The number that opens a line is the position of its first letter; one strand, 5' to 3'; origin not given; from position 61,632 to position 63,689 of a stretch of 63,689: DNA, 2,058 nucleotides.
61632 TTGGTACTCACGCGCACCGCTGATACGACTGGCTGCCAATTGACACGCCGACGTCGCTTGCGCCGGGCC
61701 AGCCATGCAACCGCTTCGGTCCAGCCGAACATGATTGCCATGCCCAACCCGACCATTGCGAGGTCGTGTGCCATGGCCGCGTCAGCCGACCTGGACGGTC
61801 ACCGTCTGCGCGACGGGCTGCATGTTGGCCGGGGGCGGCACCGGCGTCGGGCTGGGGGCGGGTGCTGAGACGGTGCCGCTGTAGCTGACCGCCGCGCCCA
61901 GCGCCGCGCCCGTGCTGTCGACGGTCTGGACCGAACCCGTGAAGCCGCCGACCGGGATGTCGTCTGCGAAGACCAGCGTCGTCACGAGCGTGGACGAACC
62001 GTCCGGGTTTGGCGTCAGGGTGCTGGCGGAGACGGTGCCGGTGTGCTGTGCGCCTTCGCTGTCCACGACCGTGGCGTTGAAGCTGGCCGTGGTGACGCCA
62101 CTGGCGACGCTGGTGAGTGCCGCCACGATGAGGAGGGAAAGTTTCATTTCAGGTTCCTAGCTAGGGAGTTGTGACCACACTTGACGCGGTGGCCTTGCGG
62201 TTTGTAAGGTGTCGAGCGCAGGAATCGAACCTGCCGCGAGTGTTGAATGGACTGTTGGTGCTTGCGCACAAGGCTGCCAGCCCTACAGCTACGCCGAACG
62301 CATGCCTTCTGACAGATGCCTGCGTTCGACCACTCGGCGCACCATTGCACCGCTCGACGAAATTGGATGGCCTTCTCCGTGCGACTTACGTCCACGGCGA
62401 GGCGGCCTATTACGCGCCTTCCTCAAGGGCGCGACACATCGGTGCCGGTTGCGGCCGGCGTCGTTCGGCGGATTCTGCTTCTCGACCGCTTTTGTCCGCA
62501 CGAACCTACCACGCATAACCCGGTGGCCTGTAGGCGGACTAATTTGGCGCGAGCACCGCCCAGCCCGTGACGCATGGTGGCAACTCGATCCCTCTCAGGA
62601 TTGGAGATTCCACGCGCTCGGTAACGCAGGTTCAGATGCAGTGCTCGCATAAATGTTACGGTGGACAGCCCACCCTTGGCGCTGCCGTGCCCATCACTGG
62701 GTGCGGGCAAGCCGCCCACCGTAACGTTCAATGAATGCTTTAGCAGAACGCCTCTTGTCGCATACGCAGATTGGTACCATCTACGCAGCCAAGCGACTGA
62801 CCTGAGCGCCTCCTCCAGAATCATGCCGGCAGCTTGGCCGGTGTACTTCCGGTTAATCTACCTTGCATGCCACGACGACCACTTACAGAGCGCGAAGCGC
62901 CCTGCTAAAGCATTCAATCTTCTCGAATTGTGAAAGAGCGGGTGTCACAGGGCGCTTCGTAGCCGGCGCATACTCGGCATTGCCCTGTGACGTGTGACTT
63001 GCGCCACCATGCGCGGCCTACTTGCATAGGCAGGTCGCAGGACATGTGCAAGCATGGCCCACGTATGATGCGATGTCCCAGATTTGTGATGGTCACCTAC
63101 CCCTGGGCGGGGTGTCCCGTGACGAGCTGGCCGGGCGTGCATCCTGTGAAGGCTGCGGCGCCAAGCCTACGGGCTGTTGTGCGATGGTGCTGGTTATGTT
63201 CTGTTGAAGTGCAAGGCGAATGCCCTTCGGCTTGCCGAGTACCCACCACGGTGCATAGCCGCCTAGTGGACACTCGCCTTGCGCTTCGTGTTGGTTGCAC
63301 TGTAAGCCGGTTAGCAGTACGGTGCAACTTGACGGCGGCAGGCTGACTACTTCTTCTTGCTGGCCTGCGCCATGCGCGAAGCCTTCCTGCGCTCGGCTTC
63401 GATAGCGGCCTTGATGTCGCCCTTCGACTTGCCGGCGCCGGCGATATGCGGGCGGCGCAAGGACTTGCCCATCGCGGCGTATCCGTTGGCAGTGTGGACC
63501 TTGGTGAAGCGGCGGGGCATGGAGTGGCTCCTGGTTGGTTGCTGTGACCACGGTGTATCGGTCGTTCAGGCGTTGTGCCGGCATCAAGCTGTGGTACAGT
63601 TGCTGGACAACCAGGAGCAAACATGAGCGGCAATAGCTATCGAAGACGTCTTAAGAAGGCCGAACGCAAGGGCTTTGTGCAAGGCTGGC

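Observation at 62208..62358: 149-nt tRNA-like module: perfect T-arm and acceptor stem, with D and anticodon arms replaced by a three-hairpin domain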

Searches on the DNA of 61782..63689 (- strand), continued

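Call 78: search_with_rna_model(model_id=R1, sources=[window, L008, L009, L010, L011, L049, L051, L053, L054, L055, L056, L057, L058, L059, L065, L017, L023, L027, L029, L033, L048, L044, L013, L015, L016, L018, L019, L020, L021, L022, L024, L025, L026, L028, L030, L031, L032, L034, L035, L036, L037, L038, L039, L040, L041, L042, L043, L045, L046, L047, L060, L061, L062, L063, L064, L066, L067, L068, L069, L070, L071], max_evalue=1)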
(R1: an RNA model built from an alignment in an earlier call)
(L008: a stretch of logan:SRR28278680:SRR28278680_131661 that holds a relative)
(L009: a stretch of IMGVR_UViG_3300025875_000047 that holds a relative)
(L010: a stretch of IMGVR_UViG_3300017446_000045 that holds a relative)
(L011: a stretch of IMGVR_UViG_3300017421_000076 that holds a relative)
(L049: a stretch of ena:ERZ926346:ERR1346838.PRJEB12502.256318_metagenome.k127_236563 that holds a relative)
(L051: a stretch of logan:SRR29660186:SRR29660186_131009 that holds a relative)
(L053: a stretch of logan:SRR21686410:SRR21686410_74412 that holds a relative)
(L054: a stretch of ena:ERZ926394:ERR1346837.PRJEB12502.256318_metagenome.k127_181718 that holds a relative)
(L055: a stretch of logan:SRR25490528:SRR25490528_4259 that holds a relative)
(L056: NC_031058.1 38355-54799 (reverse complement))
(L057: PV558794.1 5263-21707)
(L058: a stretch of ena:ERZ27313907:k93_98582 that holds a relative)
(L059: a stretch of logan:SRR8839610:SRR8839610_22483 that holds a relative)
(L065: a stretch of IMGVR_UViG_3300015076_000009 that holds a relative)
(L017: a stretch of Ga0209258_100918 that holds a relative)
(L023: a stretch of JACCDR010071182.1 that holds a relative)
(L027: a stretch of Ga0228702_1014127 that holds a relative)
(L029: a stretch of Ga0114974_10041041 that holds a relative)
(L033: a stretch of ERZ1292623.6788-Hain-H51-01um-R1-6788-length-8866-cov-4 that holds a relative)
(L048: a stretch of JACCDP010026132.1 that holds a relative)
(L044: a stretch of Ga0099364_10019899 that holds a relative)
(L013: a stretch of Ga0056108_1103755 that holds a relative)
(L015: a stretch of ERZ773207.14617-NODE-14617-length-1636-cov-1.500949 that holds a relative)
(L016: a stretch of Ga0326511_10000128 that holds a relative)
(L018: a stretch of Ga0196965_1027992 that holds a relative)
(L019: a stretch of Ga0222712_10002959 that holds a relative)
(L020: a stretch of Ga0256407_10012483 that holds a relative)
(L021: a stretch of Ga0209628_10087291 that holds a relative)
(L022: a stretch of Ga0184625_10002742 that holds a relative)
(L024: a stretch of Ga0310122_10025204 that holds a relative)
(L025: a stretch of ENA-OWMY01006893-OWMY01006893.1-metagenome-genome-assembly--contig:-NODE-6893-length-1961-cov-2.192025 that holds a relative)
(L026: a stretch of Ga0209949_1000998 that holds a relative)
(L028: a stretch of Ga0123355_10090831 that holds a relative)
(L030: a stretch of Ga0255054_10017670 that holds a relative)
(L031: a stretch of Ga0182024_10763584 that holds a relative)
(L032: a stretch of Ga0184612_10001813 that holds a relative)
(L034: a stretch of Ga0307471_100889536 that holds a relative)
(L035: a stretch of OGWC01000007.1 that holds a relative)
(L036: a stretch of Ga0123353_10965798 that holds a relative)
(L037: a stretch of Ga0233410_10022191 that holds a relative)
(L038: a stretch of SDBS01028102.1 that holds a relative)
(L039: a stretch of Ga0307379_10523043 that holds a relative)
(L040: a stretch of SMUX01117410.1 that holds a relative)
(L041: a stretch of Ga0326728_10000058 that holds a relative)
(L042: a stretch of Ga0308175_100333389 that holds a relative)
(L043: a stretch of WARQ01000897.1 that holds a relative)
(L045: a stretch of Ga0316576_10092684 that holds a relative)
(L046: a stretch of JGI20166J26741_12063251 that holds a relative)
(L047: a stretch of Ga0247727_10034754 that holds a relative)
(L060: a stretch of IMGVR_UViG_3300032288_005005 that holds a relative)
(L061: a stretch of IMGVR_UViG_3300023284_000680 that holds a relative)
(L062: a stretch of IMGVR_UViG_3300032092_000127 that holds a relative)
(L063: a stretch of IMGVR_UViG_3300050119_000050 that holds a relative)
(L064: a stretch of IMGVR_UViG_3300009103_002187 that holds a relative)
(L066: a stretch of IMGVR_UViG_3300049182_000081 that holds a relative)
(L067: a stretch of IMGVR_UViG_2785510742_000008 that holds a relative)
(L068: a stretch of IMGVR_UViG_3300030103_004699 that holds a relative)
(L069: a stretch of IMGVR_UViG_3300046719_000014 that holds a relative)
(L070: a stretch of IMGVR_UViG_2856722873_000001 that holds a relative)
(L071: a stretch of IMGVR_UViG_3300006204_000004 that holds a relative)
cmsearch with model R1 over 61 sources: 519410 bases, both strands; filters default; matches with E-value up to 1: 64.
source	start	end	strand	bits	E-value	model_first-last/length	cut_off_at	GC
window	62205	62362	-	158.2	6.2e-54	1-164/164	no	0.59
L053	5607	5762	-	142.9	1.6e-48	1-164/164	no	0.62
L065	12309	12479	+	140.6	1e-47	1-164/164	no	0.57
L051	6558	6770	-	134.4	1.6e-45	1-164/164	no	0.6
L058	177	327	-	134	2.4e-45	1-164/164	no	0.56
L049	6306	6448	-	126.6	9.9e-43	1-164/164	no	0.6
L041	718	811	+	33.4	9.5e-10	1-164/164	no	0.59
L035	8495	8574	+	28.4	5.5e-08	1-164/164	no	0.56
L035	6694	6783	+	28.1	6.9e-08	1-164/164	no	0.59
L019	7403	7557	+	20.3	4e-05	1-164/164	no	0.5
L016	22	39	-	20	5.4e-05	134-151/164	no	0.61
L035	11179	11269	+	19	0.00012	1-164/164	no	0.55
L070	2415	2572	-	18.7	0.00015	1-164/164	no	0.6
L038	3569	3585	+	18.2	0.00022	135-151/164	no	0.59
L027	1299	1315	+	18.2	0.00022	135-151/164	no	0.59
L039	846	862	+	18.2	0.00022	135-151/164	no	0.59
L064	4514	4660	-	17.4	0.00045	1-164/164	no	0.6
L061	4043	4198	-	16.6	0.00086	1-164/164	no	0.49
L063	1165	1180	-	16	0.0014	12-27/164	no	0.69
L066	7879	7894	+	16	0.0014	12-27/164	no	0.69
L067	9100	9115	+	16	0.0014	12-27/164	no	0.69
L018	1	53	+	15.9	0.0014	112-164/164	5'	0.53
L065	12568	12649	+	15.9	0.0015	1-164/164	no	0.54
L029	1991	2007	+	15.8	0.0015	135-151/164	no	0.59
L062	1344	1359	-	15.7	0.0017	12-27/164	no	0.62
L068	2436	2451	-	15.7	0.0017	12-27/164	no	0.62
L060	697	712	-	15.7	0.0017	12-27/164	no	0.62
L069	1457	1472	+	15.7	0.0017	12-27/164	no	0.62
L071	816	831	+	15.7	0.0017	12-27/164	no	0.62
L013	849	865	+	15.5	0.0021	135-151/164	no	0.71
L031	323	339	-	15.5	0.0021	135-151/164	no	0.71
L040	3089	3105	-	15.5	0.0021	135-151/164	no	0.71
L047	942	958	-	15.5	0.0021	135-151/164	no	0.71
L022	5566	5582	+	15.5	0.0021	135-151/164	no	0.71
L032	7344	7360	-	15.5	0.0021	135-151/164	no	0.71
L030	109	276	-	14.9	0.0033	1-164/164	no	0.43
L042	1216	1232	-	14.7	0.0038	135-151/164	no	0.59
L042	453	469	-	14.7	0.0038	135-151/164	no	0.59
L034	2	21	-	14.4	0.0051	132-151/164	no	0.75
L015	134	151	-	13.8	0.0084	134-151/164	no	0.72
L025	606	623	+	13.8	0.0084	134-151/164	no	0.72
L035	13373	13453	+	12.9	0.017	1-164/164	no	0.57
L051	7263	7415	-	12.9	0.017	1-164/164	no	0.58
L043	379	450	+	12.8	0.018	1-164/164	no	0.49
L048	3362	3378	+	12.5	0.023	135-151/164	no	0.65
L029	1914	1930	+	12.5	0.023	135-151/164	no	0.65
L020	834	905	-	12.5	0.024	1-164/164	no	0.5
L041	1475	1567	+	12.3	0.029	1-164/164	no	0.61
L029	2064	2200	+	12.2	0.029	1-164/164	no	0.47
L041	1667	1683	+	12.1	0.034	135-151/164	no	0.76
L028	1338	1354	+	12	0.035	135-151/164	no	0.71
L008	129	145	+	12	0.035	135-151/164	no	0.71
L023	373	389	+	12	0.035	135-151/164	no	0.71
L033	2547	2708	-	12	0.037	1-164/164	no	0.47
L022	2584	2598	+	11.8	0.042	136-150/164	no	0.67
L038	3471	3487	+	11.3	0.065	135-151/164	no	0.76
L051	280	348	-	11.1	0.073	1-164/164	no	0.62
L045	1550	1566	+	11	0.08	135-151/164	no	0.71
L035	9783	9924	+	10.8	0.095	1-164/164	no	0.39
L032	10315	10382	-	10.5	0.12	60-164/164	5'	0.63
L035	11283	11299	+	10.3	0.15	135-151/164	no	0.76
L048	3043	3175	+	9.2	0.36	1-164/164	no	0.59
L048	3221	3238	+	8.4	0.69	134-151/164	no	0.78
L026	6144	6160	-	8.2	0.78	135-151/164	no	0.65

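Call 90: search_with_rna_model(model_id=R1, source=L192, max_evalue=10, filters=off, start=2500, end=4700)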
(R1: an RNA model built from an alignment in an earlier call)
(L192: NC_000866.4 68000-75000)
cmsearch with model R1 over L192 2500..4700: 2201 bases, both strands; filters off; matches with E-value up to 10: 44.
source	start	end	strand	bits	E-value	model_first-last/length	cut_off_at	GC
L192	3172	3252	-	25.9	1.7e-09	1-164/164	no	0.52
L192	4034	4115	-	19.5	3.2e-07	1-164/164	no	0.48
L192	4369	4461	-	16.9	2.8e-06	1-164/164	no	0.48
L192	2919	2933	-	8.3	0.003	136-150/164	no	0.67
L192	4290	4368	-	8.1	0.0037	1-164/164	no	0.39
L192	4469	4481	-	6.7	0.012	137-149/164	no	0.54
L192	4128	4142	-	4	0.1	136-150/164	no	0.33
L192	4218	4230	-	3.7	0.13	137-149/164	no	0.38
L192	3355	3382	+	3.3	0.18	1-164/164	no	0.36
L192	3847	3868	+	2.6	0.32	1-164/164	no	0.41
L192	4605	4636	+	2.5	0.34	1-164/164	no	0.19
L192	2520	2562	+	1.9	0.58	1-164/164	no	0.42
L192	4409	4437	+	1.7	0.69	1-164/164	no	0.45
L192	3764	3790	+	1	1.2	1-164/164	no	0.19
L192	2876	2893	+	0.8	1.4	1-164/164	no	0.67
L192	3267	3277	+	0.5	1.8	1-164/164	no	0.36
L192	2522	2541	-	0.4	1.9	1-164/164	no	0.55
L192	4572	4606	-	0.2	2.3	1-164/164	no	0.34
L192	3119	3135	+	0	2.7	1-164/164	no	0.47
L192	3218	3243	+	0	2.7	1-164/164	no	0.46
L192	3970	3984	-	-0.1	2.9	136-150/164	no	0.47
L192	4210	4218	+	-0.1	3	118-126/164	no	0.33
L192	3605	3635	+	-0.2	3.2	1-164/164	no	0.32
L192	3150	3164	-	-0.3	3.3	136-150/164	no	0.8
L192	3528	3562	+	-0.3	3.5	1-164/164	no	0.2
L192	4325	4339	+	-0.4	3.8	136-150/164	no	0.47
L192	2898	2915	-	-0.4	3.8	1-164/164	no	0.39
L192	2662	2681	-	-0.6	4.4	1-164/164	no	0.35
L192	3990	4021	+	-0.7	4.6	1-164/164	no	0.47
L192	2976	2988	+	-0.8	4.9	1-164/164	no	0.31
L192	2592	2616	-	-0.8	5.3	1-164/164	no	0.32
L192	2794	2825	-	-0.9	5.5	1-164/164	no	0.47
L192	4160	4195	+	-0.9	5.6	1-164/164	no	0.5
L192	4450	4483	+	-1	5.9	1-164/164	no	0.47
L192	4658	4666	+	-1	6.2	118-126/164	no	0.22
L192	4016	4021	-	-1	6.2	17-22/164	no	0.33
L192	4631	4636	-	-1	6.2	17-22/164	no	0.33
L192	2845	2865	+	-1.2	6.9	1-164/164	no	0.57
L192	4637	4659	-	-1.2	7.1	1-164/164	no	0.26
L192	3051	3101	-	-1.2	7.2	1-164/164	no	0.47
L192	4045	4079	+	-1.4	8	92-126/164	no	0.49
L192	3317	3337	+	-1.4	8.1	1-164/164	no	0.19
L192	4672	4686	-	-1.4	8.4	1-164/164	no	0.27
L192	3042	3047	-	-1.6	9.7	141-146/164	no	0.33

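Call 99: search_with_rna_model(model_id=R1, sources=[L194, L195, L196, L197], max_evalue=0.01, show_alignments=2)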
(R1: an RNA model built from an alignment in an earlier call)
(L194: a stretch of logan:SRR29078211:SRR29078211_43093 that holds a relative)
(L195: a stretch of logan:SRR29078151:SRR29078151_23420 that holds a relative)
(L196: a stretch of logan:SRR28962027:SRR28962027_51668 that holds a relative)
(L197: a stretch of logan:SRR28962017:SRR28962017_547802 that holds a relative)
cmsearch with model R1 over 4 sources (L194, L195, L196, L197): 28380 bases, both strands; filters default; matches with E-value up to 0.01: 2.
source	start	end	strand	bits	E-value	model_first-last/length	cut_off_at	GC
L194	2639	2818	+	85.7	1.6e-29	1-164/164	no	0.53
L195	2142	2321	+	85.7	1.6e-29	1-164/164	no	0.53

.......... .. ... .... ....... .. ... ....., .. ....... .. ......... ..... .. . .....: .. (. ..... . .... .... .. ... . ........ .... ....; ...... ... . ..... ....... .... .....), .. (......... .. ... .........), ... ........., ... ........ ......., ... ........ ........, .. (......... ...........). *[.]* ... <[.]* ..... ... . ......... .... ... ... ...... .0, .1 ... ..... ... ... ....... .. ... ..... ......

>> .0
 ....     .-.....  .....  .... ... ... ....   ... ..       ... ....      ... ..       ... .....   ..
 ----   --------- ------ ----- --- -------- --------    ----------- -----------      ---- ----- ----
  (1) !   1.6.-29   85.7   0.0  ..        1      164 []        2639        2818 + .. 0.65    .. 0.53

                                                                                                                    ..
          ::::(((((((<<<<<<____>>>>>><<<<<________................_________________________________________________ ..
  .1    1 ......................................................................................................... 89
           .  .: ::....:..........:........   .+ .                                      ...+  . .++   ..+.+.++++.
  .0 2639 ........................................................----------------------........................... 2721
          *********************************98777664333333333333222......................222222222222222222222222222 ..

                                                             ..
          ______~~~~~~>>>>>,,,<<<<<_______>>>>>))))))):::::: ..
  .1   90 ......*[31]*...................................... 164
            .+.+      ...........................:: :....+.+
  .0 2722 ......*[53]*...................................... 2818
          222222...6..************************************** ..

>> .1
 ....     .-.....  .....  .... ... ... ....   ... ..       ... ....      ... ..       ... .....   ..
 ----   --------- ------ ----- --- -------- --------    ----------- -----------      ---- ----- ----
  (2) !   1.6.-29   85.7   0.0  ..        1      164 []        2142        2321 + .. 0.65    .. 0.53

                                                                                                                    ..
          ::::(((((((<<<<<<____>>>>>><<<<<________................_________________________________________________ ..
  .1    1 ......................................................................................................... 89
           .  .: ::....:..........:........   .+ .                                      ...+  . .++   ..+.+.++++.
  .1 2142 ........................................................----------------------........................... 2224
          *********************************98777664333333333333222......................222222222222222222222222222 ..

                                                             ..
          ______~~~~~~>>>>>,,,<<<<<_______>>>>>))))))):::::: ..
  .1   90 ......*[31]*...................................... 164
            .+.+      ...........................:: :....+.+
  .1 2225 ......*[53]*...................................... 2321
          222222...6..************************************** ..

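Call 103: search_with_rna_model(model_id=R1, sources=[window, L049, L051, L053, L058, L065, L194], max_evalue=1e-10, make_alignment=true)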
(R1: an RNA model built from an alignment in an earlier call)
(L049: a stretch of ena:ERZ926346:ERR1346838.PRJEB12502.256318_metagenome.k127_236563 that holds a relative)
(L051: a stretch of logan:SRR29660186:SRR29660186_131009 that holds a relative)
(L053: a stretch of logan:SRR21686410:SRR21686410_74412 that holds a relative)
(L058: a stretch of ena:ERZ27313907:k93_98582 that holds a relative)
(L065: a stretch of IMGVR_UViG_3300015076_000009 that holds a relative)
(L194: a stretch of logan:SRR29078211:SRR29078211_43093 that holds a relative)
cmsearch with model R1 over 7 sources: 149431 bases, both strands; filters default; matches with E-value up to 1e-10: 7.
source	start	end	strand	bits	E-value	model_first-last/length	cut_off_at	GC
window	62205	62362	-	158.2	1.8e-54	1-164/164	no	0.59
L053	5607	5762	-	142.9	4.6e-49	1-164/164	no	0.62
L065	12309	12479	+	140.6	3e-48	1-164/164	no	0.57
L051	6558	6770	-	134.4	4.7e-46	1-164/164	no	0.6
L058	177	327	-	134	6.8e-46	1-164/164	no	0.56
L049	6306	6448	-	126.6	2.8e-43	1-164/164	no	0.6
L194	2639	2818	+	85.7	8.6e-29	1-164/164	no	0.53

Alignment A4: 7 matches aligned to the model, 270 columns, each read 5' to 3' on its own strand. Consensus structure (alignment columns), stored with it:
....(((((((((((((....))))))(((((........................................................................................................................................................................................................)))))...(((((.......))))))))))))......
